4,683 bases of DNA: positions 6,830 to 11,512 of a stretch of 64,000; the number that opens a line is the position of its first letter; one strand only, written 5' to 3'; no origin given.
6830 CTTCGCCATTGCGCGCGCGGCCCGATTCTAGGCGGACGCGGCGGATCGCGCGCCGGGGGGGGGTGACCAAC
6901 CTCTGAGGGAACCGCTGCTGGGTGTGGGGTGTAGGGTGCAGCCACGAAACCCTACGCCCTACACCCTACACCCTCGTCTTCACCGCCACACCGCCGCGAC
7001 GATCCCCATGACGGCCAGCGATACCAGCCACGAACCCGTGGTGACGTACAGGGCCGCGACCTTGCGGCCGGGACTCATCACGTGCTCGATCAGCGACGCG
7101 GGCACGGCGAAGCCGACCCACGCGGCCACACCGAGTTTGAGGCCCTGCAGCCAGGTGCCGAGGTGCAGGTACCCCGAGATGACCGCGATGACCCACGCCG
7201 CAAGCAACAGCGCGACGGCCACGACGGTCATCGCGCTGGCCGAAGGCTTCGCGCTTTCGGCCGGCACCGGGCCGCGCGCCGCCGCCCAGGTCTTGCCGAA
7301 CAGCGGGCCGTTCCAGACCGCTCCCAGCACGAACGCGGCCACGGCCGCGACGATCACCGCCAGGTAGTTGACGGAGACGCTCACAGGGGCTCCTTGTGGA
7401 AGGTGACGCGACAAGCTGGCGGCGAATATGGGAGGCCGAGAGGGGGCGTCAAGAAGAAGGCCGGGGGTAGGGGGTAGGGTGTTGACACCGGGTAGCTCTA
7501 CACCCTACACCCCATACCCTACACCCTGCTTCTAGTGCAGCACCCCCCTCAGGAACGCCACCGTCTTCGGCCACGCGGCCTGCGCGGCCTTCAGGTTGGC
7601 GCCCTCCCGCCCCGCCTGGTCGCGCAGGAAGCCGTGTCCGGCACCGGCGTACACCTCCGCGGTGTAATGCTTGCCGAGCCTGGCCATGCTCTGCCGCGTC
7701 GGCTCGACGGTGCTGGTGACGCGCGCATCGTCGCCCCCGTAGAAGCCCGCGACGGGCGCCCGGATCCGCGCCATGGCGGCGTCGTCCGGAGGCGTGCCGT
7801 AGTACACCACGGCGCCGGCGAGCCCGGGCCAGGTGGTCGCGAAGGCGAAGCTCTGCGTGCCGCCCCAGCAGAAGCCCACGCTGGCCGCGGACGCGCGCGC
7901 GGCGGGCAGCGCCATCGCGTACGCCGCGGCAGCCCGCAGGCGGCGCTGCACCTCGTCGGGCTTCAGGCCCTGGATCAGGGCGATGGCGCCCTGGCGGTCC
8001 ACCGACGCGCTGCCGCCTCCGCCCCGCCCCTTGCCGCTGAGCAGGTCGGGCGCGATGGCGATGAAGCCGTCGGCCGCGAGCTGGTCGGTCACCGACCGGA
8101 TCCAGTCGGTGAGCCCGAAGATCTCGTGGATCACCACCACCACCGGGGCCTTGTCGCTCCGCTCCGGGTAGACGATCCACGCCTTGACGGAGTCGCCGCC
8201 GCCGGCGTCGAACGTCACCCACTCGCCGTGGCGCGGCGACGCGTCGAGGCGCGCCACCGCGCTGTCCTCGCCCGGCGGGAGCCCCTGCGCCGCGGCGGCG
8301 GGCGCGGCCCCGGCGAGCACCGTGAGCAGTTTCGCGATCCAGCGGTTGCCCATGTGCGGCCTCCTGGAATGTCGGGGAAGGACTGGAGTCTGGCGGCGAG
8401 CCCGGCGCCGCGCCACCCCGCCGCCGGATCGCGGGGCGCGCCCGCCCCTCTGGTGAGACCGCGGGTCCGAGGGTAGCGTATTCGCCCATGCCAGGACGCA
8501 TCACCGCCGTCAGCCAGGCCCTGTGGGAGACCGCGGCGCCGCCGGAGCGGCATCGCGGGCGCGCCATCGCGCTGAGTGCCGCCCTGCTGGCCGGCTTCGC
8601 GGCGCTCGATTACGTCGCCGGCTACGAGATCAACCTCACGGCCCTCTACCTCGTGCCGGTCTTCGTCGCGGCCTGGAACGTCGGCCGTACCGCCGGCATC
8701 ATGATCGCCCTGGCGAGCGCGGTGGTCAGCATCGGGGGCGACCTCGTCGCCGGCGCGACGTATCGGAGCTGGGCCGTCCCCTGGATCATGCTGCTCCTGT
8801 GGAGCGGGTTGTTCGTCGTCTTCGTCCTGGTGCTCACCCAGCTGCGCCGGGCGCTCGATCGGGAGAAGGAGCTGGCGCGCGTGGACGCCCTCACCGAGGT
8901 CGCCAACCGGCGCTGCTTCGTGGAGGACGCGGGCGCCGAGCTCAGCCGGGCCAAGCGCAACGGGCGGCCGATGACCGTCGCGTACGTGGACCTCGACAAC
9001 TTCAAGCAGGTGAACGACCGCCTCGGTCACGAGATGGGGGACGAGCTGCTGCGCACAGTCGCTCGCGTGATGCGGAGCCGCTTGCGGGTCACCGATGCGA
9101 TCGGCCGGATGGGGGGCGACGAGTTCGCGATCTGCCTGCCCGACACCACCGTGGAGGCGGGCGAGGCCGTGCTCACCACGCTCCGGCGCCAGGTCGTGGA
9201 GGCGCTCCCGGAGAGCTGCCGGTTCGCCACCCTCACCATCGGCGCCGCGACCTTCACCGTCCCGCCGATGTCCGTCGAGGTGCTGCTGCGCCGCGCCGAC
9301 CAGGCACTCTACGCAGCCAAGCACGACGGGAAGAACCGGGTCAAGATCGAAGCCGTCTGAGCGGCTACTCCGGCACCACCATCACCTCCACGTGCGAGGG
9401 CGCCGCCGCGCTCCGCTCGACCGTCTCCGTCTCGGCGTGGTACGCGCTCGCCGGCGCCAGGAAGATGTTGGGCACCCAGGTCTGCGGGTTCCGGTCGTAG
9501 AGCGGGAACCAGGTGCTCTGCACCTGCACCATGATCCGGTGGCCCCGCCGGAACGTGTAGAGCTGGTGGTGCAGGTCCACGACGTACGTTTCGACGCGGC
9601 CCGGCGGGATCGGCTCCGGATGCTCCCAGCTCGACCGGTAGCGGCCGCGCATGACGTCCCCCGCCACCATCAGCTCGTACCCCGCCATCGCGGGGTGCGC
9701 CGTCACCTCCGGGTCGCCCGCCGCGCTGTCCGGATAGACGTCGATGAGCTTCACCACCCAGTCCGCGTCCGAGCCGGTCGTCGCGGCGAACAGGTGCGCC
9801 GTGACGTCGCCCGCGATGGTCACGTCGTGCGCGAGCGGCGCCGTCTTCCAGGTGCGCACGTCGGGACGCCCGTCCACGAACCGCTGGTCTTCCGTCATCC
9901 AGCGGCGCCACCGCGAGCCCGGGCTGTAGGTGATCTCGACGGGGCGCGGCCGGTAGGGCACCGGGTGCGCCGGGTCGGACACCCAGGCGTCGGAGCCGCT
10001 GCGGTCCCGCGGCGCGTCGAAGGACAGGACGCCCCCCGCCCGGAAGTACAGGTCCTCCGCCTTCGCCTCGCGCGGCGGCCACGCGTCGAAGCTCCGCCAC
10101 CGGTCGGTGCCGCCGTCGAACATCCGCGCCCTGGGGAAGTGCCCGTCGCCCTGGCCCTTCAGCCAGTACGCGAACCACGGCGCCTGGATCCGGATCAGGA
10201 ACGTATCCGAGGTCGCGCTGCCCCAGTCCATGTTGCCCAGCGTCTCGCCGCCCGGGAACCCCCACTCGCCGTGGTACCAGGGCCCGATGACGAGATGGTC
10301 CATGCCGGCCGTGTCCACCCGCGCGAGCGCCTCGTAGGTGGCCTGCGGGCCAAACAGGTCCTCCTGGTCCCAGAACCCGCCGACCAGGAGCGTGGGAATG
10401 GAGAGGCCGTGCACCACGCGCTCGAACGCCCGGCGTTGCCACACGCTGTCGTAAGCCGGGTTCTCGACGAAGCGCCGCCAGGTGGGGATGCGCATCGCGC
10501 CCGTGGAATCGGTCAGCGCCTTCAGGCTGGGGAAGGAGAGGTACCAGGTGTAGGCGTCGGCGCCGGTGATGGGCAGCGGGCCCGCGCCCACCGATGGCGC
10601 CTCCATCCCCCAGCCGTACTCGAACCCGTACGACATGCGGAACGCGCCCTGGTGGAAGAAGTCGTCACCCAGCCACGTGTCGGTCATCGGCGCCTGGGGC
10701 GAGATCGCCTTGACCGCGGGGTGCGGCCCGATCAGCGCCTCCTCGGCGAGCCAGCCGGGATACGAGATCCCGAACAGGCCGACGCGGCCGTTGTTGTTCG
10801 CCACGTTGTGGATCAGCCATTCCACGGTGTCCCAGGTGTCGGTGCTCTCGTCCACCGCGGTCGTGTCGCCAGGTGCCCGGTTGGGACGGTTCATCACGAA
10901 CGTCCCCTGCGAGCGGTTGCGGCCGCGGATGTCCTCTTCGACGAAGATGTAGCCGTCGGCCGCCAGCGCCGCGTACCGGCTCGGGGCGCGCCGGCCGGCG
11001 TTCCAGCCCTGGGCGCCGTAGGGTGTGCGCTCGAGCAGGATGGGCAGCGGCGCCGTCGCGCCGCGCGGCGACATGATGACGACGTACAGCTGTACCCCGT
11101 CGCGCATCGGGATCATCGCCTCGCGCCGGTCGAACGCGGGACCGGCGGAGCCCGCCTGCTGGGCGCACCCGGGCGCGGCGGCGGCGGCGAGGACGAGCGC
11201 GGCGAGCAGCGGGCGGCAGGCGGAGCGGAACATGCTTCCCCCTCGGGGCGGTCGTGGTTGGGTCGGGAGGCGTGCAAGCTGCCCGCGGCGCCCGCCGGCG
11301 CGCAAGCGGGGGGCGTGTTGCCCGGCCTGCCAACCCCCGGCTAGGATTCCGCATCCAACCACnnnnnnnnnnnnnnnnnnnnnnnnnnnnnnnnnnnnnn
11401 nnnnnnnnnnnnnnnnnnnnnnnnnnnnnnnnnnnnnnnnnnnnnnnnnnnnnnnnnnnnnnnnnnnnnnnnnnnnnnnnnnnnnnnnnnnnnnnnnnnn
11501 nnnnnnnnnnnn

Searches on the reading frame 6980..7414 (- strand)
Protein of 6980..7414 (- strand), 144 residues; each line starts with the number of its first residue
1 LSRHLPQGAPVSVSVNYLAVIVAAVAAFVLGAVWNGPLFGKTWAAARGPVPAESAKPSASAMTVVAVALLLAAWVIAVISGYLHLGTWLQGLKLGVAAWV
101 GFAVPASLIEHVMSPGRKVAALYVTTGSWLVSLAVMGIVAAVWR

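Call 46: search_protein_families(library=pfam, proteins=[window:6980-7414:-], max_evalue=0.000001)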
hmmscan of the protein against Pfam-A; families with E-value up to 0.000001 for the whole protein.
window:6980-7414:- (144 aa): 1 family
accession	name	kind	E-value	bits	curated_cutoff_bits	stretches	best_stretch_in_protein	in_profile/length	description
PF08570.15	DUF1761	-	1.1e-19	71.3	31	1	18-139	1-121/123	Protein of unknown function (DUF1761)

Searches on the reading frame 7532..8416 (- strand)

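Call 46: search_protein_families(library=pfam, proteins=[window:7532-8416:-], max_evalue=0.000001)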
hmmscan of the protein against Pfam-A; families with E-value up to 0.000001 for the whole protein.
window:7532-8416:- (294 aa): 1 family
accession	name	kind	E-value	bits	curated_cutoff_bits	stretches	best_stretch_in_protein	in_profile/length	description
PF01738.24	DLH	-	1.7e-41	142.7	21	1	78-291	2-215/217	Dienelactone hydrolase family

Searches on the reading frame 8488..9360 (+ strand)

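Call 46: search_protein_families(library=pfam, proteins=[window:8488-9360:+], max_evalue=0.000001)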
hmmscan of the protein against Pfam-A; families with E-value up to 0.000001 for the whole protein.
window:8488-9360:+ (290 aa): 1 family
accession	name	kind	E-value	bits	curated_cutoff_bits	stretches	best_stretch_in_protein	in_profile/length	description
PF00990.26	GGDEF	-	3.4e-40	137.9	23.8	1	130-284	1-161/161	Diguanylate cyclase, GGDEF domain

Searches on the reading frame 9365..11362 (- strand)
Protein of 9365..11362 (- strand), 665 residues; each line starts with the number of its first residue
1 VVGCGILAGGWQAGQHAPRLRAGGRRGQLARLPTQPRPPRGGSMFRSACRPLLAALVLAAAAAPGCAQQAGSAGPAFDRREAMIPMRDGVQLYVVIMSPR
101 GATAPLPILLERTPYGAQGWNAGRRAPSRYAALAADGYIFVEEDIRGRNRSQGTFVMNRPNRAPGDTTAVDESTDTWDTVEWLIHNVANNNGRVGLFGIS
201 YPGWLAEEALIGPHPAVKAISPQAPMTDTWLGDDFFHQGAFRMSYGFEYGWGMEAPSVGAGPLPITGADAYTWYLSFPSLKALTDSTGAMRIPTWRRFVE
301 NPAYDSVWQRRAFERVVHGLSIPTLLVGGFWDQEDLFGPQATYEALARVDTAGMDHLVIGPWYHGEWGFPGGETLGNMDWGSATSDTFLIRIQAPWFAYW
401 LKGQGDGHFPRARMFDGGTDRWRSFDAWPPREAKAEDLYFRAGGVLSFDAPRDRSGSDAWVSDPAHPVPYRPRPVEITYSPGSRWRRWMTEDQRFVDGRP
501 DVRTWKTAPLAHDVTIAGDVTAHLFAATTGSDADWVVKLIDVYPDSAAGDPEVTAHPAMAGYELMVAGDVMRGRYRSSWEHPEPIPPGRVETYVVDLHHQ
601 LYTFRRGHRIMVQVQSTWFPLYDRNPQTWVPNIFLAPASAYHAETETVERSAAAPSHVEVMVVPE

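Call 46: search_protein_families(library=pfam, proteins=[window:9365-11362:-], max_evalue=0.000001)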
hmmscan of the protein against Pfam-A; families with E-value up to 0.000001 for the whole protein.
window:9365-11362:- (665 aa): 2 families
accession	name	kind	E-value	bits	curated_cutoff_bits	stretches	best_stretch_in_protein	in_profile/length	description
PF02129.25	Peptidase_S15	-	2.4e-48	165.6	23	1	88-365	1-261/262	X-Pro dipeptidyl-peptidase (S15 family)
PF08530.16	PepX_C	-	1.9e-29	103.6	22.5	1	410-633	7-195/217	X-Pro dipeptidyl-peptidase C-terminal non-catalytic domain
